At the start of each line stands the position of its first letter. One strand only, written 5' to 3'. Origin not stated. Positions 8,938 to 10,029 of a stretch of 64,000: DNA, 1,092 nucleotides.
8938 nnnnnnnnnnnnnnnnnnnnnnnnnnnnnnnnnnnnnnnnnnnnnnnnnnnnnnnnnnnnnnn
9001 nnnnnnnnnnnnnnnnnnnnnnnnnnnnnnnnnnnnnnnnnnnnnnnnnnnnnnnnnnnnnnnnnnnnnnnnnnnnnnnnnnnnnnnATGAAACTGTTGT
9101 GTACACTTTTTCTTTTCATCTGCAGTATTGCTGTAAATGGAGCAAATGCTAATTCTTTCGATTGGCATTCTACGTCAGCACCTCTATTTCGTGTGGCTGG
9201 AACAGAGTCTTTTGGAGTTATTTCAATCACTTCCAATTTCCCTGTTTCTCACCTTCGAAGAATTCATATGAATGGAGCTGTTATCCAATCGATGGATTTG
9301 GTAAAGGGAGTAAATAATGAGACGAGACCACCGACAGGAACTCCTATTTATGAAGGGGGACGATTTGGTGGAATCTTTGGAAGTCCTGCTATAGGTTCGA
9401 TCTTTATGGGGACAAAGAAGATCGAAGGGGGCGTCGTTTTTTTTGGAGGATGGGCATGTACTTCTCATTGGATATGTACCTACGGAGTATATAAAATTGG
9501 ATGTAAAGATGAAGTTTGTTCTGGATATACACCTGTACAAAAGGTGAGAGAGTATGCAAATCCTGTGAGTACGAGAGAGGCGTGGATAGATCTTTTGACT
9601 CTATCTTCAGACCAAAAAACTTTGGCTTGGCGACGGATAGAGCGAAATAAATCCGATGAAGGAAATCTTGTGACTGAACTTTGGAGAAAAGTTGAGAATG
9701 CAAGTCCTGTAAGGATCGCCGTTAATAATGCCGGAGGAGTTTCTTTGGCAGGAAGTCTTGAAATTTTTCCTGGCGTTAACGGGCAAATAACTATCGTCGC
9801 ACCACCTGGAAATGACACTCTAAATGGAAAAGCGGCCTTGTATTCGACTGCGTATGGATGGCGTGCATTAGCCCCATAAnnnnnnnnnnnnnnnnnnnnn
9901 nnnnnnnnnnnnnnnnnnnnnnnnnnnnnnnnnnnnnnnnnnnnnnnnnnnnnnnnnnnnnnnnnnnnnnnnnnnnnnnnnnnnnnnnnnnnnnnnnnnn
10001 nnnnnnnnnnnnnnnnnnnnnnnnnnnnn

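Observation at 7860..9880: Compositional island (~45-48% GC versus ~30-38% in surrounding genes) encoding a hypothetical protein and a secreted Gly/Cys-rich protein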

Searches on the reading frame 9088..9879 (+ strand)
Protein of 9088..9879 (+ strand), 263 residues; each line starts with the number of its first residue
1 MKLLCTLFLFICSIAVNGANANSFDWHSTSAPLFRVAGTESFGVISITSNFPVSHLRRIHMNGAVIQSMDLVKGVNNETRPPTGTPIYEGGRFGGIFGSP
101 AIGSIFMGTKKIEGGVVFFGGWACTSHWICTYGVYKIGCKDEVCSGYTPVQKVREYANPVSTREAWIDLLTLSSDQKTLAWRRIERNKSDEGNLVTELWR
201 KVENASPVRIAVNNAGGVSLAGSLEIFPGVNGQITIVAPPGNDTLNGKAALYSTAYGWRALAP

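Call 6: search_protein_families(library=pfam, proteins=[window:9088-9879:+], max_evalue=0.1)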
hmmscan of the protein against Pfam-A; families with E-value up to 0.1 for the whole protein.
window:9088-9879:+ (263 aa): 0 families

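Call 7: search_protein_families(library=ncbifam, proteins=[window:9088-9879:+], max_evalue=0.1)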
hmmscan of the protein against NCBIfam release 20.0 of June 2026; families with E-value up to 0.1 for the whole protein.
window:9088-9879:+ (263 aa): 0 families

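Call 11: find_homologous_proteins(query=window:9088-9879:+)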
Query window:9088-9879:+ (263 aa): 1 proteins with E <= 0.001 among 359 candidates.
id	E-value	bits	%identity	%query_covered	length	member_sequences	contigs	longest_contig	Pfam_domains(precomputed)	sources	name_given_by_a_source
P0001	4.7e-177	605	100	100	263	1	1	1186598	-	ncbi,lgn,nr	ncbi:MAG: hypothetical protein IPN70_04150 [Candidatus Moraniibacteriota bacterium]|nr:MAG: hypothet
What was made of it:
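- The gene finds only itself in 5.8 billion clustered proteins (call 11).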

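Call 24: search_protein_representatives(protein=window:9088-9879:+)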
Query: 263 residues. Proteins with E-value up to 0.001 (for the whole library): 3; up to 1e-10: 3; up to 1e-30: 2. The best 3 are listed.
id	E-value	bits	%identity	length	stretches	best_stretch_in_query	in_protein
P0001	1.5e-177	605.2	100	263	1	1-263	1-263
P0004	2.4e-58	214.3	44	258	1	9-260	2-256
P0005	7.1e-30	121.0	36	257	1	7-261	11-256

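Call 26: find_encoding_contigs(protein=P0004, flank=10000)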
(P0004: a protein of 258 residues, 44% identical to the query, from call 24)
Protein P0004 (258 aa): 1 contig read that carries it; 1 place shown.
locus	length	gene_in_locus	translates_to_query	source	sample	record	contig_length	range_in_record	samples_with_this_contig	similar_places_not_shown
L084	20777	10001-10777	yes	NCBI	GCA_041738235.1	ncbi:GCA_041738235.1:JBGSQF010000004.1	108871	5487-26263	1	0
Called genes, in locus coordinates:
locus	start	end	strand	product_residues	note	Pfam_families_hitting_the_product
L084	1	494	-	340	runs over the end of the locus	PF02867:Ribonuc_red_lgC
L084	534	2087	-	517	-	PF03477:ATP-cone, PF00317:Ribonuc_red_lgN, PF02867:Ribonuc_red_lgC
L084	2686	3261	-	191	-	PF02777:Sod_Fe_C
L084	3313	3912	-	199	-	PF00578:AhpC-TSA, PF08534:Redoxin, PF10417:1-cysPrx_C (weak)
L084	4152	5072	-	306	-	PF00056:Ldh_1_N, PF02866:Ldh_1_C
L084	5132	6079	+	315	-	PF01479:S4 (weak), PF00849:PseudoU_synth_2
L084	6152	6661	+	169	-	PF01245:Ribosomal_L19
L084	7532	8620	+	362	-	PF13784:Fic_N, PF02661:Fic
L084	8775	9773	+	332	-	PF00413:Peptidase_M10 (weak)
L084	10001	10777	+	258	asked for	-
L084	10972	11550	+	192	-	PF00625:Guanylate_kin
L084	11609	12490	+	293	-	PF01171:ATP_bind_3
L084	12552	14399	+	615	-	PF06480:FtsH_ext (weak), PF06068:TIP49 (weak), PF00004:AAA, PF07728:AAA_5 (faint), PF17862:AAA_lid_3, PF01434:Peptidase_M41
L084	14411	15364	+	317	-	-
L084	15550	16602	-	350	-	-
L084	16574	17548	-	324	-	PF18884:TSP3_bac (weak)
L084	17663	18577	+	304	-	PF02899:Phage_int_SAM_1, PF13495:Phage_int_SAM_4 (faint), PF00589:Phage_integrase, PF22823:MrpR_C_cat (weak)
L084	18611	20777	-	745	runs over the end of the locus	PF00580:UvrD-helicase, PF01443:Viral_helicase1 (faint), PF13245:AAA_19, PF13604:AAA_30 (faint), PF13361:UvrD_C, PF13538:UvrD_C_2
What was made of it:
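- L084 places it between an M10 peptidase and gmk/tilS/ftsH (call 26).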

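Call 27: find_encoding_contigs(protein=P0005, flank=10000)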
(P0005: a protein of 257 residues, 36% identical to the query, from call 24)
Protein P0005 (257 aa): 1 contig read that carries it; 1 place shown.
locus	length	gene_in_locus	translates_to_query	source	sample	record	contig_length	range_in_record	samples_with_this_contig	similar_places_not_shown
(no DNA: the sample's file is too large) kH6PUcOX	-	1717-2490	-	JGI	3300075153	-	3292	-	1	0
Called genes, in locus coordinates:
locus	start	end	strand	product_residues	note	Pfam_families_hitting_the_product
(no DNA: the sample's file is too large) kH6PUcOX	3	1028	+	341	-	?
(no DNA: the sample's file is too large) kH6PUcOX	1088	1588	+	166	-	-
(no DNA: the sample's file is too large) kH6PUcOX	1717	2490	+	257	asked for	-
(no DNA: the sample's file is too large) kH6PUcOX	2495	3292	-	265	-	?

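Call 30: find_homologous_proteins(query=A3, max_evalue=0.01)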
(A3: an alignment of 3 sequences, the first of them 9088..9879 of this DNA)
Query A3 (3 sequences) (263 aa, profile of the alignment): 8 proteins with E <= 0.01 among 8000 candidates.
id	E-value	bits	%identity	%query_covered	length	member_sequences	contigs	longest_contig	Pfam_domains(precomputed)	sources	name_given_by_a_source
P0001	4.9e-138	477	100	100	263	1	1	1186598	-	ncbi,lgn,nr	ncbi:MAG: hypothetical protein IPN70_04150 [Candidatus Moraniibacteriota bacterium]|nr:MAG: hypothet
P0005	1.8e-116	407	33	99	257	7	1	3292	-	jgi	jgi:hypothetical protein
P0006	1.5e-86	308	36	99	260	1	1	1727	-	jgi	jgi:hypothetical protein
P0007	1.2e-85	306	35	99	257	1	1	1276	-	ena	-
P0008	3.4e-74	268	36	92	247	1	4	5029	-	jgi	jgi:hypothetical protein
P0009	4.5e-74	268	34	97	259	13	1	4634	-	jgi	jgi:hypothetical protein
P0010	1.3e-70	256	31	98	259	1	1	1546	-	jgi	-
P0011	2.8e-63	232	32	84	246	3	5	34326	-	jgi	jgi:hypothetical protein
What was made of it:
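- It finds 2 homologues in 1.84 billion representatives scored exhaustively with phmmer (call 24), and 7 with a profile search (call 30). The family is almost absent from CPR despite very large databases (calls 11, 24, 30).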

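Call 32: find_encoding_contigs(protein=P0011, flank=10000)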
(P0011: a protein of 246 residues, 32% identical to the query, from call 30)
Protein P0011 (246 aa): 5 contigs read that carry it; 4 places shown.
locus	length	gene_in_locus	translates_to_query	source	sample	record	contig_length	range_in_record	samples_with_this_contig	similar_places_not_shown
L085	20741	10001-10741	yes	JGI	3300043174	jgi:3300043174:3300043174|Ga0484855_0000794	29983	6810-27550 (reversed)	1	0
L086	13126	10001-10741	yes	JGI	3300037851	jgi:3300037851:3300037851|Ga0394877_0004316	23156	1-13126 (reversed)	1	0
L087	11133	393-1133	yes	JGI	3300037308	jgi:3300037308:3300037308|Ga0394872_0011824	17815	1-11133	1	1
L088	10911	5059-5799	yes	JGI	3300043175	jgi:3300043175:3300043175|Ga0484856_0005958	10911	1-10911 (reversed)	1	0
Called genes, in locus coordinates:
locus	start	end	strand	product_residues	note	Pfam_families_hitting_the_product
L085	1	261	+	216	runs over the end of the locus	PF00174:Oxidored_molyb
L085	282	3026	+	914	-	PF00330:Aconitase, PF00694:Aconitase_C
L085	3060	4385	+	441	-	PF09837:DUF2064, PF00535:Glycos_transf_2, PF13641:Glyco_tranf_2_3 (faint)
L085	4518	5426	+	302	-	PF02811:PHP, PF13263:PHP_C (weak)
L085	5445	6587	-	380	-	PF01594:AI-2E_transport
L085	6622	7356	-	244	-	PF01209:Ubie_methyltran (weak), PF02353:CMAS (weak), PF05175:MTS (weak), PF13489:Methyltransf_23, PF13847:Methyltransf_31, PF08241:Methyltransf_11, PF08242:Methyltransf_12, PF13649:Methyltransf_25, +2 more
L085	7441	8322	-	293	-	PF00892:EamA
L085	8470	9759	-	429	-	PF00464:SHMT, PF00155:Aminotran_1_2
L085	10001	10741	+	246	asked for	-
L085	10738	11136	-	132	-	-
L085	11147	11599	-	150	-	PF09424:YqeY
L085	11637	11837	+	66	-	-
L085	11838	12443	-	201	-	PF00186:DHFR_1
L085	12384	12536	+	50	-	-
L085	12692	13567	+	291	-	PF01545:Cation_efflux, PF16916:ZT_dimer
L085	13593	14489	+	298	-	-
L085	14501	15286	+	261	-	PF01048:PNP_UDP_1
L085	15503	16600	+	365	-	PF00753:Lactamase_B (weak), PF13483:Lactamase_B_3, PF12706:Lactamase_B_2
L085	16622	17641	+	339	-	PF02826:2-Hacid_dh_C, PF03446:NAD_binding_2 (faint)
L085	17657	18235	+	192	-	-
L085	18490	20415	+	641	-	PF00361:Proton_antipo_M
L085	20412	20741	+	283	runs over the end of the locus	PF00146:NADHdh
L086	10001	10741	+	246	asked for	-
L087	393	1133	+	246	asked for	-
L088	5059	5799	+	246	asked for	-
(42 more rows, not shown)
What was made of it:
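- L085 places it between SHMT and DHFR, near aconitase and Ech/complex-I-type genes (call 32).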

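Call 33: find_encoding_contigs(protein=P0008, flank=10000)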
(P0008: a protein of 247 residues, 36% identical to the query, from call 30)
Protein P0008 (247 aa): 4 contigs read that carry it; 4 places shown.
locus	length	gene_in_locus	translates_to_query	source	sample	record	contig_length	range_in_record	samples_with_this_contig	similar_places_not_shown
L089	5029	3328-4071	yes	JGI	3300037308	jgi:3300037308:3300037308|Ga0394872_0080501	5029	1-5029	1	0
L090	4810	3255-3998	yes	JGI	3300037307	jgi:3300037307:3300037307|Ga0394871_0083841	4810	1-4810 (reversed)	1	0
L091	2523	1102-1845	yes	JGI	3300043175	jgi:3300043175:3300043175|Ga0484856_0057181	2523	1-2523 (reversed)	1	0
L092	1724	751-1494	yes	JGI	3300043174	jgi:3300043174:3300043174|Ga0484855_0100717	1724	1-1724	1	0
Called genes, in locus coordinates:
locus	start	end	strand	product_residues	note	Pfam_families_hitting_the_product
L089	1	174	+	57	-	?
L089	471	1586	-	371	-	PF25390:WD40_RLD, PF13540:RCC1_2 (weak), PF00415:RCC1 (weak), PF25384:Alsin_RLD (faint), PF13540:RCC1_2, PF00415:RCC1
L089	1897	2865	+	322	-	PF01797:Y1_Tnp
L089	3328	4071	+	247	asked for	-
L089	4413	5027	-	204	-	?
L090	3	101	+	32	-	?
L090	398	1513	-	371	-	PF25390:WD40_RLD, PF13540:RCC1_2 (weak), PF00415:RCC1 (weak), PF25384:Alsin_RLD (faint), PF13540:RCC1_2, PF00415:RCC1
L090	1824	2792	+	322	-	PF01797:Y1_Tnp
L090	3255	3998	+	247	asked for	-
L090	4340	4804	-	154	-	PF01292:Ni_hydr_CYTB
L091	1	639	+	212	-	?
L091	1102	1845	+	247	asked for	-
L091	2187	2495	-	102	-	PF01292:Ni_hydr_CYTB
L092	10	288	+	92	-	-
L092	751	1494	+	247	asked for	-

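Call 34: find_encoding_contigs(protein=P0009, flank=10000)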
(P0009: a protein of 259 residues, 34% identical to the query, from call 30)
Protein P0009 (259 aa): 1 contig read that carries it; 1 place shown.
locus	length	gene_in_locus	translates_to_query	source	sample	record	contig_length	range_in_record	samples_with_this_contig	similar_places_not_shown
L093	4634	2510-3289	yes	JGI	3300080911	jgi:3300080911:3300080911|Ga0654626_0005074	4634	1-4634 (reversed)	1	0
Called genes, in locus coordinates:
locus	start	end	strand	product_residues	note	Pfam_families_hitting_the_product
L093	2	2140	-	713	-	?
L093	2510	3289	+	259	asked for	-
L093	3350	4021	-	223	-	PF01292:Ni_hydr_CYTB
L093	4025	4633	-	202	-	?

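Call 39: list_cluster_members(proteins=[P0004, P0001, P0002])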
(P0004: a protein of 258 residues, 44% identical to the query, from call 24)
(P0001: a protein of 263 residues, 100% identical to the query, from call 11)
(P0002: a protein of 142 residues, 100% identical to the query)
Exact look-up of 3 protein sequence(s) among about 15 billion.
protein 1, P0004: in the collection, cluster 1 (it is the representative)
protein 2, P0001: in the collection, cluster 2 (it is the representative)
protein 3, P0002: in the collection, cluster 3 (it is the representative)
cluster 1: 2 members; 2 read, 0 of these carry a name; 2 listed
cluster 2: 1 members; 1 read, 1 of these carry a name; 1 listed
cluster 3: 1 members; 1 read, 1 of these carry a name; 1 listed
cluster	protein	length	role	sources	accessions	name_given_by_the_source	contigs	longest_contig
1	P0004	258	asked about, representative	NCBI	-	-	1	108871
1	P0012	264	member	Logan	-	-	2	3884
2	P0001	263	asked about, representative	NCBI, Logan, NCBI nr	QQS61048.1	MAG: hypothetical protein IPN70_04150 [Candidatus Moraniibacteriota bacterium] | MAG: hypothetical protein IPN70_04150 [Candidatus Moranbacteria bacterium]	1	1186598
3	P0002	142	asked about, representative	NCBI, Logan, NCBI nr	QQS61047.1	MAG: hypothetical protein IPN70_04145 [Candidatus Moraniibacteriota bacterium] | MAG: hypothetical protein IPN70_04145 [Candidatus Moranbacteria bacterium]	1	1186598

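Call 50: predict_structure(alignment_id=A5)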
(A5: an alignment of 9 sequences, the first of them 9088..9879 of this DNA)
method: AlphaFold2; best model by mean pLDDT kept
length: 263 residues; sequences in the alignment: 9
mean_pLDDT: 72.6   pTM: 0.74
mean pLDDT of the five models: 72.6, 62.8, 59.5, 58.9, 57.1
residues with pLDDT >= 90: 39; 70-90: 127; 50-70: 55; < 50: 42
segments of 3 or more residues with pLDDT < 50: 7-33, 104-114
pLDDT, mean of each block of 10 residues (from residue 1): 49 34 29 55 66 72 74 67 76 77 51 67 81 86 75 85 85 80 88 87 92 91 83 82 65 91 69
secondary structure, 60 per line:
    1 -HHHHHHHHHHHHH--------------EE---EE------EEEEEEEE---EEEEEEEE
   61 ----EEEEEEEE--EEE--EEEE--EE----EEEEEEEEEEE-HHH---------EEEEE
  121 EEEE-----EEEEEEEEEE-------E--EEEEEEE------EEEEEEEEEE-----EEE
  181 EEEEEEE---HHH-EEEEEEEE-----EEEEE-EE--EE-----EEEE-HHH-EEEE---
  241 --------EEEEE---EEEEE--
elements in order: H2-14 E42-49 E53-60 E65-72 E75-77 E80-83 E92-102 E116-124 E130-139 E150-156 E163-172 E178-187 E195-202 E208-212 E225-228 E234-237 E249-253 E257-261
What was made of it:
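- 9088..9879 (+): 263-aa secreted protein (IPN70_04150), with a beta-propeller-like predicted fold. It is a member of a rare, undescribed family. AlphaFold2 gives pLDDT 72.6 and pTM 0.74, all-beta (call 50).
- On Beta-propeller fold: The AlphaFold2 model is all-beta with about 18-20 strands, at pLDDT 72.6 and pTM 0.74 (call 50).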

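Call 54: search_solved_structures(query=A5, max_evalue=10)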
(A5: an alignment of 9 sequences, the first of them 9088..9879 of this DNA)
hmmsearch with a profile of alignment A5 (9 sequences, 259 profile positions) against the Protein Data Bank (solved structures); distinct sequences matched with E-value up to 10: 0.
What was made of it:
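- On GH43/GH62/GH93 glycoside hydrolases: No PDB sequence-profile hit at E <= 10 (call 54).
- Tried and rejected: The PDB sequence-profile search was negative (call 54).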

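Call 55: search_protein_families(library=pfam, alignment_id=A5, max_evalue=1)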
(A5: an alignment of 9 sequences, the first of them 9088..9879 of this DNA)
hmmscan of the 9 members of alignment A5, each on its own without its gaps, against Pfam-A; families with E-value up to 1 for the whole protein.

A. member 1, window:9088-9879:+ (263 aa): 0 families

B. families by the number of members that match (of 9 scanned): 1 family
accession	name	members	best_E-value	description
PF03273.18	Baculo_gp64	1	0.078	Baculovirus gp64 envelope glycoprotein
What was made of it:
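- On GH43/GH62/GH93 glycoside hydrolases: No Pfam hit for any of the 9 members at E <= 1 (call 55).
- Closest known: Secreted beta-propeller carbohydrate-active proteins. Different: No sequence-profile match exists to any Pfam or PDB entry (calls 6, 54, 55).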

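Call 56: fold_search(model_id=the predicted structure, library=pdb)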
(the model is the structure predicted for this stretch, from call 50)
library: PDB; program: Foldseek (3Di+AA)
matches with E <= 10: 595; with E <= 0.001: 5
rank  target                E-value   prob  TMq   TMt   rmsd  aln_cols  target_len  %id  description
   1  9l35_A                3.6e-04  1.00  0.45  0.41   6.2       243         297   11  Crystal structure of C45G9.5 protein from Caenorhabditis elegans (released 2025-12-17)
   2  2ydt                  4.4e-04  1.00  0.43  0.34   7.3       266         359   12  STRUCTURE OF THE ALPHA-L-ARABINOFURANOSIDASE ARB93A from FUSARIUM Graminearum in complexe with an iminosugar inhibitor (released 2011-07-13)
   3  9l35_B                7.3e-04  1.00  0.46  0.41   6.1       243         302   11  Crystal structure of C45G9.5 protein from Caenorhabditis elegans (released 2025-12-17)
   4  3aki                  9.3e-04  1.00  0.39  0.27   8.2       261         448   14  Crystal structure of exo-1,5-alpha-L-arabinofuranosidase complexed with alpha-L-arabinofuranosyl azido (released 2010-08-25)
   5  5m8e_A                9.8e-04  1.00  0.41  0.35   7.8       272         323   10  Crystal structure of a GH43 arabonofuranosidase from Weissella sp. strain 142 (released 2017-05-10)
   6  6byp_B                1.9e-03  1.00  0.48  0.29   6.5       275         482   10  Structure of PL24 family Polysaccharide lyase-LOR107 (released 2018-02-07)
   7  2w5o_A                1.9e-03  1.00  0.43  0.34   7.5       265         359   13  Complex structure of the GH93 alpha-L-arabinofuranosidase of Fusarium graminearum with arabinobiose (released 2009-03-03)
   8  6jq9_B                2.1e-03  1.00  0.44  0.28   6.9       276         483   10  Crystal structure of a lyase from Alteromonas sp. (released 2020-04-01)
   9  3a71                  2.3e-03  1.00  0.45  0.36   7.2       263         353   11  High resolution structure of Penicillium chrysogenum alpha-L-arabinanase (released 2010-09-15)
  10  5efv_A                2.4e-03  0.99  0.34  0.17  15.3       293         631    9  The host-recognition device of Staphylococcus aureus phage Phi11 (released 2016-05-25)
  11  2iuv_B                2.5e-03  1.00  0.38  0.31   7.2       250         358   12  CRYSTAL STRUCTURE OF N-QUINOL FORM OF AROMATIC AMINE DEHYDROGENASE (AADH) FROM ALCALIGENES FAECALIS, FORM B (released 2006-09-20)
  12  2ydp_B                3.6e-03  1.00  0.45  0.35   7.3       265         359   12  Structure of the E242A mutant of the alpha-l-arabinofuranosidase arb93a from fusarium graminearum in complex with an i (released 2011-07-13)
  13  2ydp_A                3.7e-03  1.00  0.47  0.37   6.9       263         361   12  Structure of the E242A mutant of the alpha-l-arabinofuranosidase arb93a from fusarium graminearum in complex with an i (released 2011-07-13)
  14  9his_H                4.3e-03  0.98  0.37  0.25   9.9       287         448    9  Extracellular components BamHIJK of the Bacteroides thetaiotaomicron BAM machinery (released 2025-08-27)
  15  6zqa_UQ               4.6e-03  1.00  0.37  0.15   8.1       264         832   11  Cryo-EM structure of the 90S pre-ribosome from Saccharomyces cerevisiae, state A (Poly-Ala) (released 2020-09-23)
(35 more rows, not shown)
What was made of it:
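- On Beta-propeller fold: Nearly all of the top 50 PDB neighbours are propellers, but at TM 0.21-0.48 (call 56).
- Closest known: Secreted beta-propeller carbohydrate-active proteins. Same: Like them, the protein is an exported, all-beta, propeller-like domain (calls 50, 56).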

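Call 57: fold_search(model_id=the predicted structure, library=viral)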
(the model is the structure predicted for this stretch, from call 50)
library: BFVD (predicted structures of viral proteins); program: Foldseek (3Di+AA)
matches with E <= 10: 606; with E <= 0.001: 3
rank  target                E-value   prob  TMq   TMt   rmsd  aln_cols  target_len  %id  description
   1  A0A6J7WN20            8.6e-04  1.00  0.45  0.26   6.4       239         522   10  Uncharacterized protein [uncultured Caudovirales phage]
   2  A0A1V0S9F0            8.6e-04  1.00  0.34  0.26  10.2       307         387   10  Uncharacterized protein [Catovirus CTV1]
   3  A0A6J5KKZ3            9.5e-04  1.00  0.35  0.12   9.7       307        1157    8  Uncharacterized protein [uncultured Caudovirales phage]
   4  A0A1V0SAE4            1.4e-03  1.00  0.47  0.20   6.5       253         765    6  Bulb-type lectin domain-containing protein [Catovirus CTV1]
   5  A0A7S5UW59            1.9e-03  1.00  0.43  0.20   7.2       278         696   11  (no name in the UniProt tables at hand)
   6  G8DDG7                2.8e-03  1.00  0.35  0.28  10.8       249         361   10  (no name in the UniProt tables at hand)
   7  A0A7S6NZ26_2          4.0e-03  0.80  0.24  0.06  23.0       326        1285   11  (no name in the UniProt tables at hand)
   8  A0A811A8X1            4.4e-03  1.00  0.43  0.30  11.6       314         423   10  (no name in the UniProt tables at hand)
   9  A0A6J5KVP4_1          4.4e-03  0.38  0.16  0.06  24.2       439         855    8  Regulator of chromosome condensation, RCC1 [uncultured Caudovirales phage]
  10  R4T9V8                7.3e-03  1.00  0.40  0.21   7.4       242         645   11  (no name in the UniProt tables at hand)
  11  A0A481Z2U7            8.0e-03  0.99  0.44  0.23  10.1       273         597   10  Uncharacterized protein [Pithovirus LCPAC102]
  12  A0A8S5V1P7            8.4e-03  0.41  0.17  0.08  21.0       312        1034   11  Tail spike protein [Myoviridae sp. ctJ2i1]
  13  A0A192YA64            8.4e-03  0.33  0.15  0.08  24.2       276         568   10  Long tail fiber distal subunit [Morganella phage vB_MmoM_MP1]
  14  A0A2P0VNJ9            8.9e-03  0.84  0.28  0.07  13.4       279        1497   10  Fibronectin type III domain-containing protein [Tetraselmis virus 1]
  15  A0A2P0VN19            8.9e-03  0.41  0.19  0.10  12.9       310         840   12  WD40 repeat-containing protein [Tetraselmis virus 1]
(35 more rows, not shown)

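Call 60: find_encoding_contigs(protein=P0018, flank=10000)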
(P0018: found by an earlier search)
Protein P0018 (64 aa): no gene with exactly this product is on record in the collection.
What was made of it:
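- Tried and rejected: The contig of P0018, a near-identical copy of the 74-aa protein, could not be retrieved (call 60).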

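Call 61: find_encoding_contigs(protein=P0012, flank=5000)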
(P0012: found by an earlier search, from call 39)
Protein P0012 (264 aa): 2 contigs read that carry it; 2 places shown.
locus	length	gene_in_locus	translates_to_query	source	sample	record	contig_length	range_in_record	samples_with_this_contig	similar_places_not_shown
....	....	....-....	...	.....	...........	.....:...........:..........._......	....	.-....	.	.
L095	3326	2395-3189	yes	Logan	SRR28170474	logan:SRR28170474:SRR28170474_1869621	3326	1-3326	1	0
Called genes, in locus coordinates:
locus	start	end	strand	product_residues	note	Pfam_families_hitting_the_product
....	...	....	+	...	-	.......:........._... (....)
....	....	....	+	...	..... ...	-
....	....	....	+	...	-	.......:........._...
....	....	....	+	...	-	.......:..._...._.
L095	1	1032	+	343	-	?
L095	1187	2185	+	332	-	PF00413:Peptidase_M10 (weak)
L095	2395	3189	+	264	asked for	-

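Call 69: search_protein_families(library=padloc, proteins=[window:9088-9879:+], max_evalue=0.1)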
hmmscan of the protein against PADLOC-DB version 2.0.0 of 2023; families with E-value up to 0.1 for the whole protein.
window:9088-9879:+ (263 aa): 0 families

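Call 70: search_protein_families(library=phrogs, proteins=[window:9088-9879:+], max_evalue=0.1)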
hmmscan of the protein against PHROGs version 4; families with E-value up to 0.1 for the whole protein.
window:9088-9879:+ (263 aa): 0 families
